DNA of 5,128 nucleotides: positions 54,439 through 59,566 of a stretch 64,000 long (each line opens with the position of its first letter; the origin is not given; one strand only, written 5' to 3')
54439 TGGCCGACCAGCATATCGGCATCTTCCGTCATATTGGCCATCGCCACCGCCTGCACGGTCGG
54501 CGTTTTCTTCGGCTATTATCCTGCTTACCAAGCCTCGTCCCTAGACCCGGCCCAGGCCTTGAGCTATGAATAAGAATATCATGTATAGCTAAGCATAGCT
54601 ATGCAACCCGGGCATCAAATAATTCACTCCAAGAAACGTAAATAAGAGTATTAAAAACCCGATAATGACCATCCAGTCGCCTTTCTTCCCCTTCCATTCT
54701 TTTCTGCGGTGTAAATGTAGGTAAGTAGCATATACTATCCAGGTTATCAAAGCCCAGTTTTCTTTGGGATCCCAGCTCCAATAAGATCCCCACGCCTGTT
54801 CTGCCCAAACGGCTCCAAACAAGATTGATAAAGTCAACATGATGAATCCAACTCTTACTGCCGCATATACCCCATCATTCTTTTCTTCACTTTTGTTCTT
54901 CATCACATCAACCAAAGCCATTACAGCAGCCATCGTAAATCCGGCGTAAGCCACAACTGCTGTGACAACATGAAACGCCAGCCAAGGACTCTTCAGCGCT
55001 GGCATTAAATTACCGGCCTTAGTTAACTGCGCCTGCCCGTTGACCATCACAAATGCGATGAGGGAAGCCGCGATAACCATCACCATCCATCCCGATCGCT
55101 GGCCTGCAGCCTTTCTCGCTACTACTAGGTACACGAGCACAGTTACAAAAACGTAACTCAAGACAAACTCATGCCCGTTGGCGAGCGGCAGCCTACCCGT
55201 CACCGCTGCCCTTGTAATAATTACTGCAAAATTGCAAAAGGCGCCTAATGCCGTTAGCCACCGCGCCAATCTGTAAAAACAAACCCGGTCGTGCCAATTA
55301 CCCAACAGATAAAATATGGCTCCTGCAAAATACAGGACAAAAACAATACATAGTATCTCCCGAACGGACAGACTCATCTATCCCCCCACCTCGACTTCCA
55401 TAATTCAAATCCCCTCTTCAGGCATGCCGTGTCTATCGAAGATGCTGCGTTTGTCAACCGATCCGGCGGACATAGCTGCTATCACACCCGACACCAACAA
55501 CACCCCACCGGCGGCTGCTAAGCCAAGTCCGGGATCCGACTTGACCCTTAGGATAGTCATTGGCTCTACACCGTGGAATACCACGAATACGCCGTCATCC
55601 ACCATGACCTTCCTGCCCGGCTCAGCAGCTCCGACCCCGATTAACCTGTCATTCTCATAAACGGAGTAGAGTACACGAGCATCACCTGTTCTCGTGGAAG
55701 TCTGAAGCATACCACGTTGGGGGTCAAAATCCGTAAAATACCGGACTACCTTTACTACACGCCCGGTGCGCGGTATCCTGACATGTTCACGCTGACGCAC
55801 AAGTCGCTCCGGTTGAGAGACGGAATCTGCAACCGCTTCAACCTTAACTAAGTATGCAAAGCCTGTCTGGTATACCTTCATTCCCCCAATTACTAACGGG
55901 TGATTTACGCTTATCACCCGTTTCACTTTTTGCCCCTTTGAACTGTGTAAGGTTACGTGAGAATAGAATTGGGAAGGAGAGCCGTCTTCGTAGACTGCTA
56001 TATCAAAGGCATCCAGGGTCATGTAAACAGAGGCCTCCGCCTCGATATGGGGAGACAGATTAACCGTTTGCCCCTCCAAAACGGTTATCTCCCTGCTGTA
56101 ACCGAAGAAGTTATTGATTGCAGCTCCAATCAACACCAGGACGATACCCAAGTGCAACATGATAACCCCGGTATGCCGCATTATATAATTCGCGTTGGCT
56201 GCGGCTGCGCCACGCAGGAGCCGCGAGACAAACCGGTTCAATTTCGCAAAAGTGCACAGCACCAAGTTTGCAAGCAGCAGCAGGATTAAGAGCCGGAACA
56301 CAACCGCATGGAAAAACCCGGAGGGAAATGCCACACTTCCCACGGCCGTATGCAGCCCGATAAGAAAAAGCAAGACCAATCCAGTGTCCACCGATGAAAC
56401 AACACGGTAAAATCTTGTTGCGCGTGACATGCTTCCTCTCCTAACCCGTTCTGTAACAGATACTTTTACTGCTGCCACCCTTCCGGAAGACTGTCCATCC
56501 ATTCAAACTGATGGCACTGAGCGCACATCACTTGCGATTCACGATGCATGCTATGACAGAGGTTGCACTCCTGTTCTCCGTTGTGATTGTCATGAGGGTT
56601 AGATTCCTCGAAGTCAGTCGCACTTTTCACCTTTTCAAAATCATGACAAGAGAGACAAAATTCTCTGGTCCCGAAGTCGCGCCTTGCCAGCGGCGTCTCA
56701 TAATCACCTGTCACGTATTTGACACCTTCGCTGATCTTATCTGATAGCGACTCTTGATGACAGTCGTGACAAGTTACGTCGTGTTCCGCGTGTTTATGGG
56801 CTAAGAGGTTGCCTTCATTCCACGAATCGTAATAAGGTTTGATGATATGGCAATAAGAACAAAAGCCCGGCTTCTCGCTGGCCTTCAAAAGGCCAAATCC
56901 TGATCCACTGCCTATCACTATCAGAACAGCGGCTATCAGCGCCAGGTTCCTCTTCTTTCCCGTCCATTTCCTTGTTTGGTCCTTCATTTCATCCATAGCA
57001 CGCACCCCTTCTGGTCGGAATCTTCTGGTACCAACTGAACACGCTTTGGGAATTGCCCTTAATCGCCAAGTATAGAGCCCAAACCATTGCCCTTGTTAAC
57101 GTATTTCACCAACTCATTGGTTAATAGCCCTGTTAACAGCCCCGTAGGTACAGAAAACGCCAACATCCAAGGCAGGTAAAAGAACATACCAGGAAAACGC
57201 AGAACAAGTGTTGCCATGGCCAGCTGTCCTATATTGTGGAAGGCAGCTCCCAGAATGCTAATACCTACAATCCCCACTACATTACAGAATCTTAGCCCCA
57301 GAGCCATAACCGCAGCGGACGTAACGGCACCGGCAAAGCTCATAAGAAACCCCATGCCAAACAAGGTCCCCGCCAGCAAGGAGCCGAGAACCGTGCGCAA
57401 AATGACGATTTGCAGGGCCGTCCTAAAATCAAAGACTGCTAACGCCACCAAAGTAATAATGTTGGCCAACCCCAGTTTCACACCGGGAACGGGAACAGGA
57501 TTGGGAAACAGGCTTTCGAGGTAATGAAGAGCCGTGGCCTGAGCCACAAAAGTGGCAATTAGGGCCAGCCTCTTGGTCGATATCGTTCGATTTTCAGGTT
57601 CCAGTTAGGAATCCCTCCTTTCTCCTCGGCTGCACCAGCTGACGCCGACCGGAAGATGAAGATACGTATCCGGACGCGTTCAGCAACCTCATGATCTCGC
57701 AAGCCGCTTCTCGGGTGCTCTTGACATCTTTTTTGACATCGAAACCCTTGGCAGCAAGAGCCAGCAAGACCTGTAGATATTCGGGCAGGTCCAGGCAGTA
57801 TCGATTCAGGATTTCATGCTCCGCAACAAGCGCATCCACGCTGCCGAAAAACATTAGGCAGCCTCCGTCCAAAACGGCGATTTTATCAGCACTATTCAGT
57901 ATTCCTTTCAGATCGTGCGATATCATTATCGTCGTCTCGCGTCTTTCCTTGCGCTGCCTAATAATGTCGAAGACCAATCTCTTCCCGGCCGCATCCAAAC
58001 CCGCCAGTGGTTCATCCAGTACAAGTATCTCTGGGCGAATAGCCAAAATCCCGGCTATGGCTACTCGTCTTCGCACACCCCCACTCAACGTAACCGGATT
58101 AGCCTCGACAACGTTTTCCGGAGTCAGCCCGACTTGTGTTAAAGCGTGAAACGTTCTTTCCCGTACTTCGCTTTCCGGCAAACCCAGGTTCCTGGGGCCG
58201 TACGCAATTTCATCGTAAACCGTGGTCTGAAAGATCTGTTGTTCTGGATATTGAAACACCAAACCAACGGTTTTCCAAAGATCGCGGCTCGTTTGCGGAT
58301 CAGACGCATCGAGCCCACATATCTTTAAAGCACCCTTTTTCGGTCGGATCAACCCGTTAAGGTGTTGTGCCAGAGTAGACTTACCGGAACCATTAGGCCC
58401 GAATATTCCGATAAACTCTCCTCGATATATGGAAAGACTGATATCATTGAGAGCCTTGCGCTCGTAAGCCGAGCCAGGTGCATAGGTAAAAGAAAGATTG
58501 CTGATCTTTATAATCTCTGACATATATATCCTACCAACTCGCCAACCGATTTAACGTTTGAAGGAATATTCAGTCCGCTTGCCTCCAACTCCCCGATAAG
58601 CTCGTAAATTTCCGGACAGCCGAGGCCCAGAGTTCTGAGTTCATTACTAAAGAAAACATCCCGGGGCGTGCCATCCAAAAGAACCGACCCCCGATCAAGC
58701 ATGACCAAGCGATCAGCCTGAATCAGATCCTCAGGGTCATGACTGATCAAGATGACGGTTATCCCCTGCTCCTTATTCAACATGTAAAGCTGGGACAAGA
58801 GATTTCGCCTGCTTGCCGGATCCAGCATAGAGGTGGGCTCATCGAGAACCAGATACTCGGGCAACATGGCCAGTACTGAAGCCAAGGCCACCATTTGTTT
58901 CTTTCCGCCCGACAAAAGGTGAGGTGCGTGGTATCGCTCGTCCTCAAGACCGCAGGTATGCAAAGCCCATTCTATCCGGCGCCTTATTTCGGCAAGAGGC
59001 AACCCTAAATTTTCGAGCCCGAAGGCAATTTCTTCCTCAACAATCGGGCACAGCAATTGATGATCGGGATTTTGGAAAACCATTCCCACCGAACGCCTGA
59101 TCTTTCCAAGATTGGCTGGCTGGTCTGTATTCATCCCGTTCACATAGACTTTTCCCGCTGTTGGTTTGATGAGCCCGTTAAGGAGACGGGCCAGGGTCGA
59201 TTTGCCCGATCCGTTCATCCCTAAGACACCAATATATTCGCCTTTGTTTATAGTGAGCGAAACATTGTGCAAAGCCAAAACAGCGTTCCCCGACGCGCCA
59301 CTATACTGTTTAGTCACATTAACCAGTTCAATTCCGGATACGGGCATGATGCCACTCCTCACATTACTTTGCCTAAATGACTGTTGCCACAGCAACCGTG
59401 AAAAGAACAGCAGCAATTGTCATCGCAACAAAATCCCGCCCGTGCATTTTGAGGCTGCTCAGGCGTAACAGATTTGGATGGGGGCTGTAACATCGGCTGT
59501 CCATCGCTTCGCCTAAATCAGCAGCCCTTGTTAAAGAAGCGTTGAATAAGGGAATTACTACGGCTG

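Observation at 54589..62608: Nine-gene operon: Sec-lipoprotein flavin reductase + orphan ECF module + membrane multihaem cytochrome + ResB/CcsA, a candidate extracytoplasmic respiratory reductase system for an unknown substrate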

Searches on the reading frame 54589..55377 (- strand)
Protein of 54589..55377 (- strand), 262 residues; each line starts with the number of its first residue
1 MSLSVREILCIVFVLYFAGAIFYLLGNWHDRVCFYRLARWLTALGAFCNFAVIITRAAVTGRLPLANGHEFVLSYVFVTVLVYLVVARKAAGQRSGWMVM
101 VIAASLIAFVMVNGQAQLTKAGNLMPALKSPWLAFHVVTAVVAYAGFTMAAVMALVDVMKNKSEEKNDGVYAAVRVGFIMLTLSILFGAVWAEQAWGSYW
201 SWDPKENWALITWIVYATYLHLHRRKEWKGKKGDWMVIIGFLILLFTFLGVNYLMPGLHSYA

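Call 3: search_protein_families(library=pfam, proteins=[window:54589-55377:-], max_evalue=0.01)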
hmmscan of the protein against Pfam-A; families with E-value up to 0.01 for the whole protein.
window:54589-55377:- (262 aa): 1 family
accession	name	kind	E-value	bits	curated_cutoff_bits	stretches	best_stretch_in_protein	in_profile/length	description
PF01578.25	Cytochrom_C_asm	-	2.5e-46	158.4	29.9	1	70-259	6-212/212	Cytochrome C assembly protein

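Call 6: search_protein_families(library=ncbifam, proteins=[window:54589-55377:-], max_evalue=0.001)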
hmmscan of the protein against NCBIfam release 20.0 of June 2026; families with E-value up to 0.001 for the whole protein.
window:54589-55377:- (262 aa): 6 families
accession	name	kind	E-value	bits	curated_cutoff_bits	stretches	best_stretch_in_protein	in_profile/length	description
TIGR03144.1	cytochr_II_ccsB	equivalog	2e-64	217.7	187.6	2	171-262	161-252/252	c-type cytochrome biogenesis protein CcsB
TIGR00353.1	nrfE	subfamily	3.2e-15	56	569.05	1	121-251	105-238/578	heme lyase CcmF/NrfE family subunit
NF007691.0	PRK10369.1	subfamily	2.8e-13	49.5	394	1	100-252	132-293/573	heme lyase NrfEFG subunit NrfE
TIGR03145.1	cyt_nit_nrfE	subfamily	1.5e-11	43.8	927.3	1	123-251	159-290/631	heme lyase NrfEFG subunit NrfE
TIGR01191.1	ccmC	subfamily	3.4e-10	40.1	186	1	135-240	15-122/184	heme ABC transporter permease CcmC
TIGR00912.1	2A0309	subfamily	1.1e-06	28.3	139.55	1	72-186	117-230/357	endospore germination permease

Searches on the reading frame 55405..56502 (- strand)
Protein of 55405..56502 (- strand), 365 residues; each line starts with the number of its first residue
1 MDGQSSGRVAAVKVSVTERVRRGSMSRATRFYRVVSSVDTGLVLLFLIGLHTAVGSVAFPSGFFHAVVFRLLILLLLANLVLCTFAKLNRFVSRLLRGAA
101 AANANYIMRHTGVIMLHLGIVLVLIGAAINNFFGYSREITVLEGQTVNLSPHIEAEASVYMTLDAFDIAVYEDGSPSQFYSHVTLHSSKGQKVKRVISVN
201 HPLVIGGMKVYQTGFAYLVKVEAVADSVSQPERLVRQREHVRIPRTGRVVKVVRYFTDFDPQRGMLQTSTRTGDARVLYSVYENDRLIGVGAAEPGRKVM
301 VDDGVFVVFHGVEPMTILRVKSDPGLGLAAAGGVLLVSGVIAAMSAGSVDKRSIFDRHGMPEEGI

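Call 3: search_protein_families(library=pfam, proteins=[window:55405-56502:-], max_evalue=0.01)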
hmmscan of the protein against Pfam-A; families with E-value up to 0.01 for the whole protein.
window:55405-56502:- (365 aa): 2 families
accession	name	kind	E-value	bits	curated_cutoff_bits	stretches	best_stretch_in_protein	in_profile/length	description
PF05140.19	ResB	-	2.1e-30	106.4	24.6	1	108-222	149-274/486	ResB-like family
PF16327.10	CcmF_C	-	0.0015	18.3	28.7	1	52-150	121-216/323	Cytochrome c-type biogenesis protein CcmF C-terminal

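Call 6: search_protein_families(library=ncbifam, proteins=[window:55405-56502:-], max_evalue=0.001)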
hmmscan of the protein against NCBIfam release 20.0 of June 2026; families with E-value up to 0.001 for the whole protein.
window:55405-56502:- (365 aa): 0 families

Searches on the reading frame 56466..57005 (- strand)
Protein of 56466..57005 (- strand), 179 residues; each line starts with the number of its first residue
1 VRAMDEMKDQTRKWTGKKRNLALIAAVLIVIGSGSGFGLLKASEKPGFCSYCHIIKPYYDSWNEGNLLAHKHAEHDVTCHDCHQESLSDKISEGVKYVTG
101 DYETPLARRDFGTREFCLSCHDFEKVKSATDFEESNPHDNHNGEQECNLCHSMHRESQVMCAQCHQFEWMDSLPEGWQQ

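Call 3: search_protein_families(library=pfam, proteins=[window:56466-57005:-], max_evalue=0.01)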
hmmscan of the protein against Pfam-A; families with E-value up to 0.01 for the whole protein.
window:56466-57005:- (179 aa): 4 families
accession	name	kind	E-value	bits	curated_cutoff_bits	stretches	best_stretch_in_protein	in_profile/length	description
PF14537.11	Cytochrom_c3_2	-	2.4e-12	47.6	25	1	72-166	2-79/79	Cytochrome c3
PF03264.19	Cytochrom_NNT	-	1.9e-08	34.7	24.1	1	21-84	11-73/174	NapC/NirT cytochrome c family, N-terminal region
PF14522.11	Cytochrome_C7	-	0.00035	20.8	24.8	0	71-152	7-67/67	Cytochrome c7 and related cytochrome c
PF22678.1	Cytochrom_c_NrfB-like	-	0.00039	21.3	27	1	79-162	1-76/89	Cytochrome c-type protein NrfB-like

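Call 6: search_protein_families(library=ncbifam, proteins=[window:56466-57005:-], max_evalue=0.001)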
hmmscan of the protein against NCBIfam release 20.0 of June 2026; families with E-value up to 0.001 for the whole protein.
window:56466-57005:- (179 aa): 5 families
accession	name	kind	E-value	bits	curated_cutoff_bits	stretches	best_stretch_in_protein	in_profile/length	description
NF051471.1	cytcCgr1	equivalog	5.5e-24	84.9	340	1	69-177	77-195/204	cytochrome c-type protein Cgr1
TIGR03153.1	cytochr_NrfH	equivalog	2.5e-07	30.8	134.2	1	34-152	16-134/138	cytochrome c nitrite reductase small subunit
NF008659.0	PRK11659.1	equivalog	1.1e-06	28.5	184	1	49-160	49-151/188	cytochrome c nitrite reductase pentaheme subunit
TIGR03146.1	cyt_nit_nrfB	equivalog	0.00014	22.1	166.6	0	49-160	14-125/145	cytochrome c nitrite reductase pentaheme subunit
NF041028.1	decahem_GSU2203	exception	0.0002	20.7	325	0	37-158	92-188/317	GSU2203 family decaheme c-type cytochrome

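Call 43: list_cluster_members(proteins=[P0001, window:56466-56996:-, window:57059-57547:-])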
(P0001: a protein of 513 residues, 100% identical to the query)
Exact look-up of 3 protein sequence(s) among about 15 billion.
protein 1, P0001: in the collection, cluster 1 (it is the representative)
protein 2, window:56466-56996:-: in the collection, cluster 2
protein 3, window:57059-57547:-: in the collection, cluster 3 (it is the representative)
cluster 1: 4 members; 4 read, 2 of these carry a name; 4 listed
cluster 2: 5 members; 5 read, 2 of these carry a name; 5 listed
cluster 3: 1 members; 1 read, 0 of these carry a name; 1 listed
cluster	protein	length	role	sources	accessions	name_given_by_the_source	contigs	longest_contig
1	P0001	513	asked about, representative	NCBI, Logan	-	-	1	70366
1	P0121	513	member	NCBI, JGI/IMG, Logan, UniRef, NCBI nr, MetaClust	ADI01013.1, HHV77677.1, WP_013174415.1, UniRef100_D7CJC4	MAG TPA: FAD-dependent oxidoreductase [Syntrophothermus lipocalidus] | Fumarate reductase/succinate dehydrogenase flavoprotein domain protein n=1 ... | FAD-dependent oxidoreductase [Syntrophothermus lipocalidus]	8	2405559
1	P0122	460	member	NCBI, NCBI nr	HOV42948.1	MAG TPA: FAD-dependent oxidoreductase, partial [Syntrophothermus lipocalidus] | FAD-dependent oxidoreductase [Syntrophothermus lipocalidus]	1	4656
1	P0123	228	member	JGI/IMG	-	-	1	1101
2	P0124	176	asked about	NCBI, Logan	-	-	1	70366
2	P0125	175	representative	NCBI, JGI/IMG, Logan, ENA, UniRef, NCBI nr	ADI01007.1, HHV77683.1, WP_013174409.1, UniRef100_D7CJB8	MAG TPA: cytochrome c3 [Syntrophothermus lipocalidus] | Tetrahaem cytochrome domain-containing protein n=1 Tax=Syntrophothermus lipocalidus ... | cytochrome c3 [Syntrophothermus lipocalidus]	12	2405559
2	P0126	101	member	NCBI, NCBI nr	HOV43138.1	MAG TPA: NapC/NirT family cytochrome c, partial [Syntrophothermus lipocalidus] | NapC/NirT family cytochrome c [Syntrophothermus lipocalidus]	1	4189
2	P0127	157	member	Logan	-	-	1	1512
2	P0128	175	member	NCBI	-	-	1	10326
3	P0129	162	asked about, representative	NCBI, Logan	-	-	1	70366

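Call 74: search_protein_families(library=pfam, proteins=[L084:7176-9269:-], max_evalue=1)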
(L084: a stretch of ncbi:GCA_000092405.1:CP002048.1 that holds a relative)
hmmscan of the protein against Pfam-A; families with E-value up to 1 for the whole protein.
L084:7176-9269:- (697 aa): 22 families
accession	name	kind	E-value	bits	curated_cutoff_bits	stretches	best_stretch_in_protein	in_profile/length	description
PF00158.32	Sigma54_activat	-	2.4e-64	216.5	20.2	1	365-531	1-167/168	Sigma-54 interaction domain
PF25601.1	AAA_lid_14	-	6e-24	84.1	27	1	537-614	1-78/87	AAA+ ATPase lid domain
PF14532.12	Sigma54_activ_2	-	1.7e-15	57.9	25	1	380-536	15-138/138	Sigma-54 interaction domain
PF02954.25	HTH_8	-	2.2e-09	37.3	22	1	641-680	3-42/42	Bacterial regulatory protein, Fis family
PF01078.27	Mg_chelatase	-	1.6e-08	34.7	20.3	1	440-506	89-157/207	Magnesium chelatase, subunit ChlI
PF07728.20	AAA_5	-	1.9e-08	34.8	22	1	389-509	2-125/139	AAA domain (dynein-related subfamily)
PF02796.21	HTH_7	-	2.3e-05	24.9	23.8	1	651-677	16-42/45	Helix-turn-helix domain of resolvase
PF07724.20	AAA_2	-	9e-05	23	27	1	387-517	4-135/166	AAA domain (Cdc48 subfamily)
PF12728.13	HTH_17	-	0.00014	22.5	27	1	657-679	2-24/51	Helix-turn-helix domain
PF13384.12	HTH_23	-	0.00053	20.2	24.6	1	644-680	6-41/50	Homeodomain-like domain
PF00004.35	AAA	-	0.0019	19.1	21.2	1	389-507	1-110/131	ATPase family associated with various cellular activities (AAA)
PF13518.12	HTH_28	-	0.002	18.6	25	1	654-682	10-38/52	Helix-turn-helix domain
PF13551.12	HTH_29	-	0.0043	17.6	28.1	1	647-680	2-36/64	Winged helix-turn helix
PF07726.17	AAA_3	-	0.0051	17.1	27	1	389-506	2-111/131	ATPase family associated with various cellular activities (AAA)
PF06068.19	TIP49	-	0.0069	16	23.8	1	387-423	51-87/347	TIP49 P-loop domain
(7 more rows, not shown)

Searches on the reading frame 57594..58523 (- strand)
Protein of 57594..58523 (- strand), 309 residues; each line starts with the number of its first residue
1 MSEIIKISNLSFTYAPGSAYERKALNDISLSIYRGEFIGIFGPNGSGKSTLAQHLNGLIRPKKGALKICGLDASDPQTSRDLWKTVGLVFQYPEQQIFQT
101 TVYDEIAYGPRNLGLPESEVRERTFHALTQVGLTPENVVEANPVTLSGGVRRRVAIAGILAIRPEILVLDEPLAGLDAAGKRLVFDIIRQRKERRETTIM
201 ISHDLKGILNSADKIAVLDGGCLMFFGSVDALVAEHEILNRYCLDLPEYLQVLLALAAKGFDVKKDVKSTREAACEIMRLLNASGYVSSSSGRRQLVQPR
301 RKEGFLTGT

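Call 3: search_protein_families(library=pfam, proteins=[window:57594-58523:-], max_evalue=0.01)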
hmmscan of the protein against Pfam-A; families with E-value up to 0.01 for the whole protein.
window:57594-58523:- (309 aa): 5 families
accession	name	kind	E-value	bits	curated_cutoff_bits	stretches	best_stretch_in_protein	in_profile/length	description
PF00005.33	ABC_tran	-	1.2e-29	104.1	25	1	25-174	1-137/137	ABC transporter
PF13304.12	AAA_21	-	5.1e-08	33.8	27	1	116-204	199-299/304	AAA domain, putative AbiEii toxin, Type IV TA system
PF02463.25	SMC_N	-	1.9e-06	27.9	40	0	133-214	132-207/220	RecF/RecN/SMC N terminal domain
PF13166.12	AAA_13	-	0.0035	16.5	36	0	40-58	21-39/713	AAA domain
PF13476.12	AAA_23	-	0.0051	17.9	27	1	37-55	21-39/201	AAA domain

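Call 6: search_protein_families(library=ncbifam, proteins=[window:57594-58523:-], max_evalue=0.001)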
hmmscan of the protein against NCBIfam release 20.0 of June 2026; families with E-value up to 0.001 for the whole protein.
window:57594-58523:- (309 aa): 188 families (the best 25 are shown)
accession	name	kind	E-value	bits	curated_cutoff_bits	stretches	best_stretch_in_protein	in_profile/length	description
TIGR04521.1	ECF_ATPase_2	equivalog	7.2e-93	310.7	330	1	5-278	1-278/279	energy-coupling factor transporter ATPase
NF010158.0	PRK13637.1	equivalog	6e-81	271.7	390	1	5-284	3-284/287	energy-coupling factor transporter ATPase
TIGR04520.1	ECF_ATPase_1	equivalog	1.2e-72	244.6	315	1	5-274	1-265/269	energy-coupling factor transporter ATPase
NF010155.0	PRK13634.1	equivalog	1.5e-70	237.8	413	1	5-284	3-286/290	energy-coupling factor ABC transporter ATP-binding protein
NF010156.0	PRK13635.1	equivalog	5e-62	209.6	392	1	2-274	3-269/279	energy-coupling factor ABC transporter ATP-binding protein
NF010153.0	PRK13631.1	equivalog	4e-60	203.4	463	1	3-261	20-292/320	cobalt transporter ATP-binding subunit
NF010170.0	PRK13651.1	equivalog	3.6e-59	200.2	432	2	80-282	101-301/308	cobalt transporter ATP-binding subunit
NF010171.0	PRK13652.1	equivalog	1e-57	195.4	476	1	4-266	3-259/277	cobalt transporter ATP-binding subunit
NF010166.0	PRK13646.1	equivalog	2.4e-57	194.4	458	1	5-268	3-269/286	energy-coupling factor transporter ATPase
TIGR01166.1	cbiO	subfamily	2.2e-52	177.3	211.8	1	22-205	5-187/190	cobalt ABC transporter, ATP-binding protein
NF010157.0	PRK13636.1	equivalog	3.8e-51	173.9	463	1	2-259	3-256/285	cobalt transporter ATP-binding subunit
NF010167.0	PRK13648.1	subfamily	1.5e-44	152.4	241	1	3-253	6-250/269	energy-coupling factor transporter ATPase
TIGR01188.1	drrA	subfamily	3.5e-40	138.2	312.45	1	22-234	6-213/302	daunorubicin resistance ABC transporter, ATP-binding protein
TIGR03265.1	PhnT2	equivalog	3.1e-39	135.2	457.7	1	21-228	16-218/353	putative 2-aminoethylphosphonate ABC transporter ATP-binding protein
NF010159.0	PRK13638.1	equivalog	3.7e-38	131.4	489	1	21-249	13-240/271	energy-coupling factor ABC transporter ATP-binding protein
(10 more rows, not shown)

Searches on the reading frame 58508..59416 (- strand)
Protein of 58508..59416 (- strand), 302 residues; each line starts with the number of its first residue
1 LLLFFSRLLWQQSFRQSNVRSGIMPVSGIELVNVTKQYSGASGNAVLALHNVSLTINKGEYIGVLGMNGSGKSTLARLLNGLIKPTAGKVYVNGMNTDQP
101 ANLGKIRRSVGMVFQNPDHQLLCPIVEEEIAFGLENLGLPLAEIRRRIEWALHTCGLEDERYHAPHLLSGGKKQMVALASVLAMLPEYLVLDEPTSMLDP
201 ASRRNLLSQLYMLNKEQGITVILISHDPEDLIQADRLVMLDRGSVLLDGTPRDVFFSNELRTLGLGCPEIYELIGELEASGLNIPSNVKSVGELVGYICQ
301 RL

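Call 3: search_protein_families(library=pfam, proteins=[window:58508-59416:-], max_evalue=0.01)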
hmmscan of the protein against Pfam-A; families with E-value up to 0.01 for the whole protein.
window:58508-59416:- (302 aa): 4 families
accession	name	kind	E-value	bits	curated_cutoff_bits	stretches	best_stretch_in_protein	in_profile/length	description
PF00005.33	ABC_tran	-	3.2e-31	109.2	25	1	49-196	1-137/137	ABC transporter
PF13304.12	AAA_21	-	3.4e-10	40.9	27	1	151-229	221-301/304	AAA domain, putative AbiEii toxin, Type IV TA system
PF02463.25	SMC_N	-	1.5e-08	34.8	40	1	64-239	29-210/220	RecF/RecN/SMC N terminal domain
PF13401.12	AAA_22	-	0.0034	18.1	27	0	64-224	10-121/130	AAA domain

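Call 6: search_protein_families(library=ncbifam, proteins=[window:58508-59416:-], max_evalue=0.001)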
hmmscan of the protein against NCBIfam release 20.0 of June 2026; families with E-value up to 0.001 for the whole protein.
window:58508-59416:- (302 aa): 193 families (the best 25 are shown)
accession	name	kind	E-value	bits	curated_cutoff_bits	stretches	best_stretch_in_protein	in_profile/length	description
TIGR04520.1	ECF_ATPase_1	equivalog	1.4e-97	326.3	315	1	29-299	1-269/269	energy-coupling factor transporter ATPase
TIGR04521.1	ECF_ATPase_2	equivalog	5.4e-79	265.2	330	1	29-297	1-276/279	energy-coupling factor transporter ATPase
NF010156.0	PRK13635.1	equivalog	7.1e-77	258.3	392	1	29-297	6-271/279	energy-coupling factor ABC transporter ATP-binding protein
NF010158.0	PRK13637.1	equivalog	5.8e-71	238.9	390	1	29-293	3-272/287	energy-coupling factor transporter ATPase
NF010171.0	PRK13652.1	equivalog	1.2e-62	211.5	476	1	29-286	4-258/277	cobalt transporter ATP-binding subunit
NF010167.0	PRK13648.1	subfamily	2.6e-62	210.6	241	1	29-268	8-244/269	energy-coupling factor transporter ATPase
NF010155.0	PRK13634.1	equivalog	3.6e-62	210.3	413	1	29-300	3-281/290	energy-coupling factor ABC transporter ATP-binding protein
NF010157.0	PRK13636.1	equivalog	8.6e-55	185.9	463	1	44-277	17-253/285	cobalt transporter ATP-binding subunit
TIGR01166.1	cbiO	subfamily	6.7e-54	182.3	211.8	1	46-228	5-187/190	cobalt ABC transporter, ATP-binding protein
NF010166.0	PRK13646.1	equivalog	1.3e-49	169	458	1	29-278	3-258/286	energy-coupling factor transporter ATPase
NF010170.0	PRK13651.1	equivalog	1.3e-48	165.6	432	2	103-300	100-298/308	cobalt transporter ATP-binding subunit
TIGR03265.1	PhnT2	equivalog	2.9e-46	158.3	457.7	1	33-255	9-223/353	putative 2-aminoethylphosphonate ABC transporter ATP-binding protein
NF010153.0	PRK13631.1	equivalog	1.8e-45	155.3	463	1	28-278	21-288/320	cobalt transporter ATP-binding subunit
TIGR01186.1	proV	subfamily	2e-43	148.9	326.6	1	47-255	7-218/363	betaine/proline/choline family ABC transporter ATP-binding protein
TIGR03375.1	type_I_sec_LssB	subfamily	6.7e-43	147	693.1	1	29-255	466-689/696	type I secretion system permease/ATPase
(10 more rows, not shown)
